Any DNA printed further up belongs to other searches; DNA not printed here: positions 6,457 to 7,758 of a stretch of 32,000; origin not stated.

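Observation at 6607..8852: Translationally coupled three-gene cassette: XRE-HTH::Panacea(DUF4065)-like antitoxin gene, RelE/ParE-like toxin gene and an unplaceable 333-aa gene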

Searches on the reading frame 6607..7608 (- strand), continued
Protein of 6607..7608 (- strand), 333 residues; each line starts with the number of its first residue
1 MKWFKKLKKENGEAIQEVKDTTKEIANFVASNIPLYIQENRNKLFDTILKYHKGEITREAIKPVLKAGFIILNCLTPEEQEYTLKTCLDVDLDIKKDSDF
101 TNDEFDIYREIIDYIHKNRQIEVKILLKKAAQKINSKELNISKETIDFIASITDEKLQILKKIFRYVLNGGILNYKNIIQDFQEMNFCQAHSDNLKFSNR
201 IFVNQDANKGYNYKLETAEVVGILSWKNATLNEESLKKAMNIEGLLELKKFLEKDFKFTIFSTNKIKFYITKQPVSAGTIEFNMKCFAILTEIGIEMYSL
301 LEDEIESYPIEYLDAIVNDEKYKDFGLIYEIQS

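Call 55: search_protein_families(library=pfam, proteins=[L001:1514-2398:+, L002:3102-4142:-, L002:2243-3097:-, L004:2360-3322:-, L004:3337-4206:-, L004:7048-7860:+], max_evalue=0.01)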
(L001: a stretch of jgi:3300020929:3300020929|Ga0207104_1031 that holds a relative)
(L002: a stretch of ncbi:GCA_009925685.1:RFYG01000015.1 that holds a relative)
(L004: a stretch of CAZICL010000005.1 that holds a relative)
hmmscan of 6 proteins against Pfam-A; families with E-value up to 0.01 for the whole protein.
L001:1514-2398:+ (294 aa): 3 families
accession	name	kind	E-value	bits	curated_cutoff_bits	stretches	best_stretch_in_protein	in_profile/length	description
PF05168.19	HEPN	-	1e-12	48.7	22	1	162-284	2-116/117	HEPN domain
PF01909.29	NTP_transf_2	-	0.00012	22.9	21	0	19-45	4-28/93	Nucleotidyltransferase domain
PF18765.7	Polbeta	-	0.00012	22.6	26.9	1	23-76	6-43/93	Polymerase beta, Nucleotidyltransferase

L002:3102-4142:- (346 aa): 1 family
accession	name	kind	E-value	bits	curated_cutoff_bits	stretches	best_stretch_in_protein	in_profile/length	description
PF18928.5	DUF5677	-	7e-25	88.4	27.1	1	100-261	2-160/166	Family of unknown function (DUF5677)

L002:2243-3097:- (284 aa): 1 family
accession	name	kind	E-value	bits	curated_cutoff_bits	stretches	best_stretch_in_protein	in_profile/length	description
PF11185.13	DUF2971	-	0.002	19.8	22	0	104-223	2-89/89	Protein of unknown function (DUF2971)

L004:2360-3322:- (320 aa): 1 family
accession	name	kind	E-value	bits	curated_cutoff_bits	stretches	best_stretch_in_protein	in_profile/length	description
PF08878.16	HamA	-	1.1e-56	192.7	25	1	57-288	1-230/230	HamA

L004:3337-4206:- (289 aa): 3 families
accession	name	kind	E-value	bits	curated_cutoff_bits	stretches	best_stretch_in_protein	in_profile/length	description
PF05168.19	HEPN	-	3.8e-10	40.4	22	1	151-278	2-116/117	HEPN domain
PF18765.7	Polbeta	-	1.9e-07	31.6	26.9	1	17-127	1-91/93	Polymerase beta, Nucleotidyltransferase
PF01909.29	NTP_transf_2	-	3.7e-07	30.9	21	1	18-49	6-33/93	Nucleotidyltransferase domain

L004:7048-7860:+ (270 aa): 3 families
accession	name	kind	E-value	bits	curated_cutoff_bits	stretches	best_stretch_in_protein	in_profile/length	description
PF00756.26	Esterase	-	1.8e-14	54.5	22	1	112-231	79-210/251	Putative esterase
PF12146.15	Hydrolase_4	-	0.00083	19.2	27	1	125-194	53-123/239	Serine aminopeptidase, S33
PF00326.27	Peptidase_S9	-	0.0038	17.2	22.6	1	135-191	52-108/213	Prolyl oligopeptidase family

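Call 56: search_protein_families(library=padloc, proteins=[L001:1514-2398:+, L002:3102-4142:-, L002:2243-3097:-, L004:2360-3322:-, L004:3337-4206:-, L004:7048-7860:+], max_evalue=0.01)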
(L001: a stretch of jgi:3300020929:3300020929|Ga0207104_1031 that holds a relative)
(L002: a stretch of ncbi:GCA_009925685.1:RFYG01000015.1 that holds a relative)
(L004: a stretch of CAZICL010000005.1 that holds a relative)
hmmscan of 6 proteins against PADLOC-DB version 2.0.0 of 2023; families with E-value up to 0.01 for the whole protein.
L001:1514-2398:+ (294 aa): 2 families
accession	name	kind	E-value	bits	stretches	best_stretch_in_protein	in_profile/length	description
PDLC04903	PDC-S09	-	7.8e-07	27.4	1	13-132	8-106/108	-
PDLC04904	PDC-S09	-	0.0074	14.5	0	27-91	21-71/104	-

L002:3102-4142:- (346 aa): 0 families

L002:2243-3097:- (284 aa): 0 families

L004:2360-3322:- (320 aa): 20 families
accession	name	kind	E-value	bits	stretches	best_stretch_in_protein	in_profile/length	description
PDLC00163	HamA1|HamA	-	2.7e-101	337.1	1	6-304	5-313/314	DUF1837 domain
PDLC00196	HamA2|HamA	-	1.1e-99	331.9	1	8-304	7-313/315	DUF1837 domain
PDLC00165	HamA1|HamA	-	4.2e-86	287.1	1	15-304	11-305/308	DUF1837 domain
PDLC00168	HamA1|HamA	-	8.9e-52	174.4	1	17-301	17-309/312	DUF1837 domain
PDLC00156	HamA1|HamA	-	2.8e-30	103.9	1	27-300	14-294/298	DUF1837 domain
PDLC00152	HamA1|HamA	-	7.2e-29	99.1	1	20-304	14-297/299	DUF1837 domain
PDLC00172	HamA1|HamA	-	1.1e-28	98.7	1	55-198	48-199/326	DUF1837 domain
PDLC00171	HamA1|HamA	-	4.7e-24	83.2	1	35-297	18-277/286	DUF1837 domain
PDLC00162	HamA1|HamA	-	4.5e-18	63.8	1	19-296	12-297/310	DUF1837 domain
PDLC00154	HamA1|HamA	-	1.9e-16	58.4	1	35-299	31-301/313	DUF1837 domain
PDLC00157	HamA1|HamA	-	5.3e-16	56.7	1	56-298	50-295/297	DUF1837 domain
PDLC00166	HamA1|HamA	-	1.4e-14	52.4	1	55-291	35-265/282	DUF1837 domain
PDLC00150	HamA1|HamA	-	1.4e-14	52.3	1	106-290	104-292/310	DUF1837 domain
PDLC00170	HamA1|HamA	-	2.5e-14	51.3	1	62-298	36-270/279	DUF1837 domain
PDLC00158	HamA1|HamA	-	9.5e-12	43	1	21-225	10-213/307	DUF1837 domain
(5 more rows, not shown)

L004:3337-4206:- (289 aa): 5 families
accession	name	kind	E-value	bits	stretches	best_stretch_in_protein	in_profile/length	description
PDLC04903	PDC-S09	-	5e-08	31.2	1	13-122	8-107/108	-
PDLC04906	PDC-S09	-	7.5e-05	21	1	25-78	16-61/98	-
PDLC04904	PDC-S09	-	7.6e-05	20.9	0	8-50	8-45/104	-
PDLC04907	PDC-S09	-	0.00018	19.6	1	7-49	5-46/114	-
PDLC04902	PDC-S09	-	0.0015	16.8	0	26-72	15-51/97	-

L004:7048-7860:+ (270 aa): 0 families

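Call 68: find_related_loci(query=A1, collection=viral_contigs, flank=5000)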
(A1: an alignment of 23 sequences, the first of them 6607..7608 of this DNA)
Query A1 (333 aa) in viral_contigs; peptide patterns used: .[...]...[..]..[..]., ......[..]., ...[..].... (x = any residue, [..] = any of these).
72 stretches matched a pattern, but none encodes a relative of the query by tblastn (E <= 1e-3).

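Call 84: search_protein_families(library=padloc, proteins=[P0038, P0042, P0044, P0045, P0047, P0048, P0050, P0053, P0059, P0070], max_evalue=0.01)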
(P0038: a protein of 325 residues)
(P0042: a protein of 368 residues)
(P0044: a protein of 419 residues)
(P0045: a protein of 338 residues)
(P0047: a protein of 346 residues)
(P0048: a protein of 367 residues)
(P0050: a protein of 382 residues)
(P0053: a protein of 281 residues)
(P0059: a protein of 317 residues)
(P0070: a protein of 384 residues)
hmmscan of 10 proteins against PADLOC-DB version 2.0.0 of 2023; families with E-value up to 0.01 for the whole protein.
P0038 (325 aa): 0 families

P0042 (368 aa): 0 families

P0044 (419 aa): 1 family
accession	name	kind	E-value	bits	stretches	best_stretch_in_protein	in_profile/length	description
PDLC03760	RT_UG22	-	0.0052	13.9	1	128-237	248-353/476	DRT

P0045 (338 aa): 0 families

P0047 (346 aa): 0 families

P0048 (367 aa): 0 families

P0050 (382 aa): 0 families

P0053 (281 aa): 0 families

P0059 (317 aa): 0 families

P0070 (384 aa): 0 families

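Call 87: find_homologous_proteins(query=A4, max_evalue=0.001)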
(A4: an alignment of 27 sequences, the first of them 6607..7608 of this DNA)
Query A4 (27 sequences) (333 aa, profile of the alignment): 38 proteins with E <= 0.001 among 8000 candidates.
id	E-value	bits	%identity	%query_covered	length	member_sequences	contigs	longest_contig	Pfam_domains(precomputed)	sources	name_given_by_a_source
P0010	1.7e-107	378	63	100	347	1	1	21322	-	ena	-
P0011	2.7e-105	371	62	100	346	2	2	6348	-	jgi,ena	jgi:hypothetical protein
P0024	3.1e-101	357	57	93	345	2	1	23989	-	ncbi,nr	ncbi:MAG: hypothetical protein EBT63_02175 [Proteobacteria bacterium]|nr:hypothetical protein [Pseud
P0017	7.2e-101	356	59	94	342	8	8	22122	-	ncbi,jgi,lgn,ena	jgi:hypothetical protein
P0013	2.5e-100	354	58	100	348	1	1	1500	-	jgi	-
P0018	7.0e-99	350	57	93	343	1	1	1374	-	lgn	-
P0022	8.4e-99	349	56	93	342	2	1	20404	-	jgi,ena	-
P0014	1.7e-98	348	59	98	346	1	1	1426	-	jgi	-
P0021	2.3e-97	345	55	100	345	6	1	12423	-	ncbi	-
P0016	1.3e-96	342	55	98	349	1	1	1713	-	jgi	jgi:hypothetical protein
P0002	2.2e-96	341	89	100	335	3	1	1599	-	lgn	-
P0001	4.4e-95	337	96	100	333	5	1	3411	-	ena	-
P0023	7.9e-95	336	57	94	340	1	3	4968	-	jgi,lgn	-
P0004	4.5e-94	334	78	100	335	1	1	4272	-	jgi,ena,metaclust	metaclust:\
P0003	8.2e-94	333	87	100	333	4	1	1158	-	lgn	-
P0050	5.0e-84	301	32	54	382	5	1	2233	-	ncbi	-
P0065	3.1e-68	249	33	30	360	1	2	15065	-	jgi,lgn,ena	jgi:hypothetical protein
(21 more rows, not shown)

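Call 88: find_encoding_contigs(protein=P0065, flank=6000, max_places=3)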
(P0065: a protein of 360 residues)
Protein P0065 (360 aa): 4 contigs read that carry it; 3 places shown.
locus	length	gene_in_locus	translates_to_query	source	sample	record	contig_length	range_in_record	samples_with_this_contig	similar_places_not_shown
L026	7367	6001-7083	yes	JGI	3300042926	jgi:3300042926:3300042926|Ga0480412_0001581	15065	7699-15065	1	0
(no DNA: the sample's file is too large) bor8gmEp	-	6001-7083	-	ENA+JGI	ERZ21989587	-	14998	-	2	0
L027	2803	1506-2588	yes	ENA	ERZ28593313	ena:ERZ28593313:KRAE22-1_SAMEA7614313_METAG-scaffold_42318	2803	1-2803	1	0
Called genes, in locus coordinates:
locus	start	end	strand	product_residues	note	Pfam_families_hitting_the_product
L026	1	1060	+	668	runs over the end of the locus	-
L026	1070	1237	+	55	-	-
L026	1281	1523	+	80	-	-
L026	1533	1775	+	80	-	-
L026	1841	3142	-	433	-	PF03109:ABC1, PF01163:RIO1, PF27536:UbiB_helical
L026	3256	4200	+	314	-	PF02445:NadA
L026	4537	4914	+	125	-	-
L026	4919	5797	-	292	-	-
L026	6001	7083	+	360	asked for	-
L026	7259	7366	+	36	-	?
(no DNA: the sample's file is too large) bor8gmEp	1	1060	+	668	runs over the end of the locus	-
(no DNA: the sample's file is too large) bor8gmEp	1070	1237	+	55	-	-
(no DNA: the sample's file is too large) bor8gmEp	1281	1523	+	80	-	-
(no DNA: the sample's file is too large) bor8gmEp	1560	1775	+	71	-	-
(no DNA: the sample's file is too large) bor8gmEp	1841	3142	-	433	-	PF03109:ABC1, PF01163:RIO1, PF27536:UbiB_helical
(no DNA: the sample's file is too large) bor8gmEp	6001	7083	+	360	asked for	-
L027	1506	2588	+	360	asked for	-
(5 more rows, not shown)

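Call 89: find_encoding_contigs(protein=P0017, flank=5000, max_places=4)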
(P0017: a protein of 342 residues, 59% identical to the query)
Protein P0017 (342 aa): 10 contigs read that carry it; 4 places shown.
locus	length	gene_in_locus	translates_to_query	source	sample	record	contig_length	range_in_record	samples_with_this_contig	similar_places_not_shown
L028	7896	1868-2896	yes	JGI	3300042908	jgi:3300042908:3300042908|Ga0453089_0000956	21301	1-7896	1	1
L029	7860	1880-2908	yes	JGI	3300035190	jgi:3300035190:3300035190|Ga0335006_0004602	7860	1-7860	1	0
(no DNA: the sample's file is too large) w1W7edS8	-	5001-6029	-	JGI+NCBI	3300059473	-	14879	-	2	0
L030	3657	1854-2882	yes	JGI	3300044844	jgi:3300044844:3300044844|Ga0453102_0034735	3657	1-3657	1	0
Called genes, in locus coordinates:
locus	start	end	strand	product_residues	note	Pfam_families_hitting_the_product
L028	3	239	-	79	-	?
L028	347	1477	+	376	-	PF13784:Fic_N, PF02661:Fic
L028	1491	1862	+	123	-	-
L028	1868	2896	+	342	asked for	-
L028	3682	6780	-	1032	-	PF00873:ACR_tran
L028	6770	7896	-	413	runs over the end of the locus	PF02321:OEP (weak)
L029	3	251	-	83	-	?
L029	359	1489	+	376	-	PF13784:Fic_N, PF02661:Fic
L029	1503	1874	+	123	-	-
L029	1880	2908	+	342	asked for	-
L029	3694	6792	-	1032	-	PF00873:ACR_tran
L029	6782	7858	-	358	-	?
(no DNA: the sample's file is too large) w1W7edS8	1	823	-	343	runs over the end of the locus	-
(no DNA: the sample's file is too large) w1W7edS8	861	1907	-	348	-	PF02661:Fic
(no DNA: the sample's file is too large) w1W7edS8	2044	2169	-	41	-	-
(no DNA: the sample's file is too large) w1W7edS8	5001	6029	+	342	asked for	-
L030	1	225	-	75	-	?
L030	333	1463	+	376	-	PF13784:Fic_N, PF02661:Fic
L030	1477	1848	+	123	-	-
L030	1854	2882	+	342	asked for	-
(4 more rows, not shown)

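Call 92: search_protein_families(library=pfam, proteins=[L028:1491-1862:+, L026:4919-5797:-, L026:4537-4914:+, L002:7498-7938:-], max_evalue=0.01)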
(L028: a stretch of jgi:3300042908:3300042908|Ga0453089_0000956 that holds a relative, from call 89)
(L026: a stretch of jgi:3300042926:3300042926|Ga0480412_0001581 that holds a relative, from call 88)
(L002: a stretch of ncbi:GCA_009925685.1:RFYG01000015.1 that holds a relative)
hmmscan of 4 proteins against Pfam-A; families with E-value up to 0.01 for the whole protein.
L028:1491-1862:+ (123 aa): 0 families

L026:4919-5797:- (292 aa): 0 families

L026:4537-4914:+ (125 aa): 0 families

L002:7498-7938:- (146 aa): 0 families

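Call 101: search_dna_similar(query=window:6607-7608:-, collection=plasmids, mode=protein, max_evalue=0.001, max_rows=10)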
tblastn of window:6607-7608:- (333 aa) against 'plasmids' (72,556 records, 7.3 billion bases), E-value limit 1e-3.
No match.

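Call 102: search_dna_similar(query=window:6607-7608:-, collection=phages, mode=protein, max_evalue=0.001, max_rows=10)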
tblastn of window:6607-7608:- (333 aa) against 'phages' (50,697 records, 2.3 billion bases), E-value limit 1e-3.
No match.
